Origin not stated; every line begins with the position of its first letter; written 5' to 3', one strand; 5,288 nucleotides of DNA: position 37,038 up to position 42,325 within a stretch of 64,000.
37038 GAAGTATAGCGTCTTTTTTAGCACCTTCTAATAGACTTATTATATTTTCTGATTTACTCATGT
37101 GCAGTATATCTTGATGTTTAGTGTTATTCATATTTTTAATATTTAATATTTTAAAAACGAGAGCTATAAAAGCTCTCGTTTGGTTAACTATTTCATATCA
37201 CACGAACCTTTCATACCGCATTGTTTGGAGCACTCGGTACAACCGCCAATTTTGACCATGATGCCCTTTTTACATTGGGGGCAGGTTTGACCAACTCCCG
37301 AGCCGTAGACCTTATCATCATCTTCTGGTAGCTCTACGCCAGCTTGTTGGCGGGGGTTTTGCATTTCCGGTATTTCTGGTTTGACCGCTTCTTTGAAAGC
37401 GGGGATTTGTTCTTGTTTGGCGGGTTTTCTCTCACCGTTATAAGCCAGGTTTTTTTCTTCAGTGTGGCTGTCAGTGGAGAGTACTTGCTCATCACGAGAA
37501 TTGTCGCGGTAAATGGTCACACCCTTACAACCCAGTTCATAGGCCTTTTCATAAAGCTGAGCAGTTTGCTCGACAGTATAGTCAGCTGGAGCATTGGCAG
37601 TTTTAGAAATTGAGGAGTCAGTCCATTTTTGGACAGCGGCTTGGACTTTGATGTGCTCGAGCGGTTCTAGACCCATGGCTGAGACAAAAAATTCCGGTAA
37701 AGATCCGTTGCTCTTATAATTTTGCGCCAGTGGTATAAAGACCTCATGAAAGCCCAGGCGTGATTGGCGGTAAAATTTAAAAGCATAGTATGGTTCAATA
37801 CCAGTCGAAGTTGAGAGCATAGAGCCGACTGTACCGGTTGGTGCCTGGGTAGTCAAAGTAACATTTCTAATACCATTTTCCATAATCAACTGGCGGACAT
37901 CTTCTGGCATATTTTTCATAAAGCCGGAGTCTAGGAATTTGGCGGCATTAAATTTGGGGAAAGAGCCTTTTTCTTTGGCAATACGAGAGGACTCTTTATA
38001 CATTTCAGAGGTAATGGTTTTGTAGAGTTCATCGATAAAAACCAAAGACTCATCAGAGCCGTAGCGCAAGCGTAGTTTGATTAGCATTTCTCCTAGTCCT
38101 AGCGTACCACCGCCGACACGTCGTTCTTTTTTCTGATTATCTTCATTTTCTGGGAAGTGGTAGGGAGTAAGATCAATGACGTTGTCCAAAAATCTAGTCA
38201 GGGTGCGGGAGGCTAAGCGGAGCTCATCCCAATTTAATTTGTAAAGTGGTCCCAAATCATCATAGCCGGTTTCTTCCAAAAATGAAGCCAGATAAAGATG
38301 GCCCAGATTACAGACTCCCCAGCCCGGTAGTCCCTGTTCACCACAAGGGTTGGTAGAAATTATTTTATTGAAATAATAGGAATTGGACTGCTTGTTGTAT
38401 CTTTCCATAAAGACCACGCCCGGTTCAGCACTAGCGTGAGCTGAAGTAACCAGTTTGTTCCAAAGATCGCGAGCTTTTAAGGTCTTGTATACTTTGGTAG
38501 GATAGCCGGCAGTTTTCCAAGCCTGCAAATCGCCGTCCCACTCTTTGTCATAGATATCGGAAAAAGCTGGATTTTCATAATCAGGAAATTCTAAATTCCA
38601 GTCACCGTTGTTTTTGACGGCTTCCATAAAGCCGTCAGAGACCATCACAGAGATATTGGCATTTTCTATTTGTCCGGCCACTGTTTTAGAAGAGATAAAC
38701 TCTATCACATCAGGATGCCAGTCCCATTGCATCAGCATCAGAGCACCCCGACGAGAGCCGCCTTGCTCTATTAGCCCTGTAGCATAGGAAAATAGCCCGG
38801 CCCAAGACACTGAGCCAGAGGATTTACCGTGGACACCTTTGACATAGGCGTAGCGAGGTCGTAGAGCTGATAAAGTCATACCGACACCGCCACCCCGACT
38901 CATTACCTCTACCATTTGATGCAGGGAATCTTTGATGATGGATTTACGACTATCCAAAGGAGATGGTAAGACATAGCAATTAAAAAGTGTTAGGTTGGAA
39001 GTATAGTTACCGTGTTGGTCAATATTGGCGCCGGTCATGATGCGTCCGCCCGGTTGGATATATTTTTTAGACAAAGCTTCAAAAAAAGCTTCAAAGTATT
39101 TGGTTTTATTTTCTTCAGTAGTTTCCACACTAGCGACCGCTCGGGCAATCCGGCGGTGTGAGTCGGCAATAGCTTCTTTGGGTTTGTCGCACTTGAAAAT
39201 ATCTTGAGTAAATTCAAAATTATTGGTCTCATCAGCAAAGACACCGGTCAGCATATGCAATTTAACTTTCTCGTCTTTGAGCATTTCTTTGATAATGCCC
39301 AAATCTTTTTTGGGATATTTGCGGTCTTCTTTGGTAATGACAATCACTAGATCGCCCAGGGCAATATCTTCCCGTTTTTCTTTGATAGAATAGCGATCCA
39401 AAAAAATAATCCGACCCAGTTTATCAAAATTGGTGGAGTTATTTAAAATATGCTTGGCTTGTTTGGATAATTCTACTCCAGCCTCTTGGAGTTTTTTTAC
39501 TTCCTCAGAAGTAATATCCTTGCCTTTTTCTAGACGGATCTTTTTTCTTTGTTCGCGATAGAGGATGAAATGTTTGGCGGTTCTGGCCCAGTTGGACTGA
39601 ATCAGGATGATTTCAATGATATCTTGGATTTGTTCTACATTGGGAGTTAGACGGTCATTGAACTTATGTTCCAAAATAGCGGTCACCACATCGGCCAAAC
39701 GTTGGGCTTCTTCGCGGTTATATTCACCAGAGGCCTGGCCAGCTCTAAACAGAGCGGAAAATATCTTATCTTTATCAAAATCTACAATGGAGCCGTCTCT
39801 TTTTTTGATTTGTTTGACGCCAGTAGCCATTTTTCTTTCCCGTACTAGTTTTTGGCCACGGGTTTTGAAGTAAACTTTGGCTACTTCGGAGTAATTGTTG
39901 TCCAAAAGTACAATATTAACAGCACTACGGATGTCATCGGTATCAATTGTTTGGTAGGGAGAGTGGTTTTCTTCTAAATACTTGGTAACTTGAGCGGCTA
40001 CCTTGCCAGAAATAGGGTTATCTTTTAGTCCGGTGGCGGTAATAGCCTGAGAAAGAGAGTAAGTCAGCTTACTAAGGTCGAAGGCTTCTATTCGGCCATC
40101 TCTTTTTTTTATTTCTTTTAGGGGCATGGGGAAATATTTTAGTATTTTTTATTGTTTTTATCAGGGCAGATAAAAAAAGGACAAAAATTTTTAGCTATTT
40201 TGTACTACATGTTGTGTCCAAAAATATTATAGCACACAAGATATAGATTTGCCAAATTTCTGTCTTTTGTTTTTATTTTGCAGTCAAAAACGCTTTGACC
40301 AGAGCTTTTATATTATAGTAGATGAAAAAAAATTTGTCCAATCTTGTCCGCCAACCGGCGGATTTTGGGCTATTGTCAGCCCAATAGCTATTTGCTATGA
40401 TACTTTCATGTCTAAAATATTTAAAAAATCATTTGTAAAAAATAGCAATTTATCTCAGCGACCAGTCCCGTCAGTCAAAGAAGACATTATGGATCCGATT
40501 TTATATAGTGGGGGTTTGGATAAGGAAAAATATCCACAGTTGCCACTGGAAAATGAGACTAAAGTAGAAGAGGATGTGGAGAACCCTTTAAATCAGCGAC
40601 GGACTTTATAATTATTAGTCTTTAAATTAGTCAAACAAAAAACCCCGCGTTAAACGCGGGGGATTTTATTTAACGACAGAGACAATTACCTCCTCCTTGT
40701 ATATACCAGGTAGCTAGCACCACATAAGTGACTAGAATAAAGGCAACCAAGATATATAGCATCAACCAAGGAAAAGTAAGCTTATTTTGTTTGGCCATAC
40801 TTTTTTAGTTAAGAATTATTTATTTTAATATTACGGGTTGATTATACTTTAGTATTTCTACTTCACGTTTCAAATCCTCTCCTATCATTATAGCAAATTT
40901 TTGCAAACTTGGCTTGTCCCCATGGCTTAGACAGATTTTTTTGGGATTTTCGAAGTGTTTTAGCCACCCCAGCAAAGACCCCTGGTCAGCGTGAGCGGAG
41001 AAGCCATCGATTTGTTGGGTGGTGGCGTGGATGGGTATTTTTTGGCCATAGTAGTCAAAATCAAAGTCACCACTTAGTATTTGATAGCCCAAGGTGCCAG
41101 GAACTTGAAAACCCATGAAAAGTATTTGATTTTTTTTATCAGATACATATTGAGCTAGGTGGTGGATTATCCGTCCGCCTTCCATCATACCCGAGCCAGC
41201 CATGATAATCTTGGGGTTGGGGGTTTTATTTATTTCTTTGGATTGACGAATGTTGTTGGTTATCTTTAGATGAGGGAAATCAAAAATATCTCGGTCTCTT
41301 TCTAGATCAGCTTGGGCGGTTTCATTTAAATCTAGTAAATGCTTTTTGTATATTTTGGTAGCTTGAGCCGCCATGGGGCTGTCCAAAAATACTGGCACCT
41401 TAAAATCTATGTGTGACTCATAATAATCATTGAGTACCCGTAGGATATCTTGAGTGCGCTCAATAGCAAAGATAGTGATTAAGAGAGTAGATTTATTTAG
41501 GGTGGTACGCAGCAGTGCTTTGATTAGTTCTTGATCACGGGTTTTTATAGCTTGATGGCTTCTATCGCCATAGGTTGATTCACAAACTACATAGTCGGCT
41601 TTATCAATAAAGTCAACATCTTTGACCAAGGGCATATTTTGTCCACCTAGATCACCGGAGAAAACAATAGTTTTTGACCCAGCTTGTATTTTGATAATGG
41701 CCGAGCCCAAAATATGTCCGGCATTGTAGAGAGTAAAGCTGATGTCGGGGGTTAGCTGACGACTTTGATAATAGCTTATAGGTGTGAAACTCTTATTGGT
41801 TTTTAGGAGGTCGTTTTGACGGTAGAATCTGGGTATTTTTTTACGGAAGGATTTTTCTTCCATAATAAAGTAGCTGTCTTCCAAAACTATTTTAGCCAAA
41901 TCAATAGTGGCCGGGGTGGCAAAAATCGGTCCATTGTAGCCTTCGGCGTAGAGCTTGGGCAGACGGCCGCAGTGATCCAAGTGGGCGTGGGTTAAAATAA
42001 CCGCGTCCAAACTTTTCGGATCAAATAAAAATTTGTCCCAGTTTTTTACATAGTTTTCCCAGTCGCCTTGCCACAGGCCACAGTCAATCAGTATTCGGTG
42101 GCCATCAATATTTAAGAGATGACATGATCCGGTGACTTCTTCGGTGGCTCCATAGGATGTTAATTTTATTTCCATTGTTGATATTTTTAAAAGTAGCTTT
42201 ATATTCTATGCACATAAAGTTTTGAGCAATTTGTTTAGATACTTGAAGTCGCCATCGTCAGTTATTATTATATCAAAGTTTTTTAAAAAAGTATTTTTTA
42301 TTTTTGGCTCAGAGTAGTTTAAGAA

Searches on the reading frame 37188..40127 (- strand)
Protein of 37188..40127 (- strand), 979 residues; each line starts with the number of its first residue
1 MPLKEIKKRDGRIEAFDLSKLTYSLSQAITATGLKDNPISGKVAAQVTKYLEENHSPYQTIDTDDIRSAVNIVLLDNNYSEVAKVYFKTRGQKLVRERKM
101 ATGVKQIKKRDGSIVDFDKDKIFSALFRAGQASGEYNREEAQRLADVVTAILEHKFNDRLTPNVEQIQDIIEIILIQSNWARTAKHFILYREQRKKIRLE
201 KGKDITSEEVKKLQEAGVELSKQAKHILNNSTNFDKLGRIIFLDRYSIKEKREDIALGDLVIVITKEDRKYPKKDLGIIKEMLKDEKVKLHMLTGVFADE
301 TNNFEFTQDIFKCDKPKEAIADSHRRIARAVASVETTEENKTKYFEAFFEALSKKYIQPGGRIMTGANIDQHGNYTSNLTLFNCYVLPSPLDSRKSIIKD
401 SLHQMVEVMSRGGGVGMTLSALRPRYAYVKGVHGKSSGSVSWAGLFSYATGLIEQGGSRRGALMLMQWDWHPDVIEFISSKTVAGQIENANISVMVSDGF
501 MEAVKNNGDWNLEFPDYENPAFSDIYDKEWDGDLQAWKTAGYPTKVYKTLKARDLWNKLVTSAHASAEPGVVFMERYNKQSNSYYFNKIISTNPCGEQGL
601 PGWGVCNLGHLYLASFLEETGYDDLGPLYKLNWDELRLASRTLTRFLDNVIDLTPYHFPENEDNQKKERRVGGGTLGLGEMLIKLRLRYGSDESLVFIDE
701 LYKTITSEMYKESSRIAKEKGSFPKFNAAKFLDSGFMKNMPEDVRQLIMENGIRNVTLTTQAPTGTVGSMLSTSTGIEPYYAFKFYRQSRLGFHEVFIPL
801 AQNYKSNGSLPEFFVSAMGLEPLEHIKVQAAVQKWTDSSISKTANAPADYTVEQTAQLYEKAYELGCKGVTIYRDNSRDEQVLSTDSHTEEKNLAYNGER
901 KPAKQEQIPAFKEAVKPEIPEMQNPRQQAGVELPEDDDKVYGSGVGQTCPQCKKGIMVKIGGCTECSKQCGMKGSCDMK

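Call 7: search_protein_families(library=pfam, proteins=[window:37188-40127:-], max_evalue=0.001)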
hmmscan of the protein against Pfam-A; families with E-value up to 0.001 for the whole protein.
window:37188-40127:- (979 aa): 3 families
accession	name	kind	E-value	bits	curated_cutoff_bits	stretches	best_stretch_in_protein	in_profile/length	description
PF02867.20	Ribonuc_red_lgC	-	9.6e-110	368.1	23.9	1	384-873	3-523/523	Ribonucleotide reductase, barrel domain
PF03477.21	ATP-cone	-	1.4e-31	109.3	25.8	2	106-196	2-88/88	ATP cone domain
PF00317.26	Ribonuc_red_lgN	-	1.4e-07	31.9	28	1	316-368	23-73/77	Ribonucleotide reductase, all-alpha domain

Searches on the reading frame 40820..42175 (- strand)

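Call 7: search_protein_families(library=pfam, proteins=[window:40820-42175:-], max_evalue=0.001)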
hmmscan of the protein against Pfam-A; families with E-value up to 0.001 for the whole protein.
window:40820-42175:- (451 aa): 5 families
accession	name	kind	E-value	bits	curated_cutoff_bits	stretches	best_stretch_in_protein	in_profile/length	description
PF10996.14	Beta-Casp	-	2.7e-35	121.9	27.7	1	241-366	1-120/120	Beta-Casp domain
PF16661.11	Lactamase_B_6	-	6.4e-20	71.8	27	1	20-174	1-160/193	Metallo-beta-lactamase superfamily domain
PF07521.17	RMMBL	-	5.4e-14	52.4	21.6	1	380-440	2-61/63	Zn-dependent metallo-hydrolase RNA specificity domain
PF00753.33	Lactamase_B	-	1.3e-12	48.5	22.7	1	14-76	4-64/196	Metallo-beta-lactamase superfamily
PF12706.13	Lactamase_B_2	-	1.9e-09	37.9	27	1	26-206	1-171/200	Beta-lactamase superfamily domain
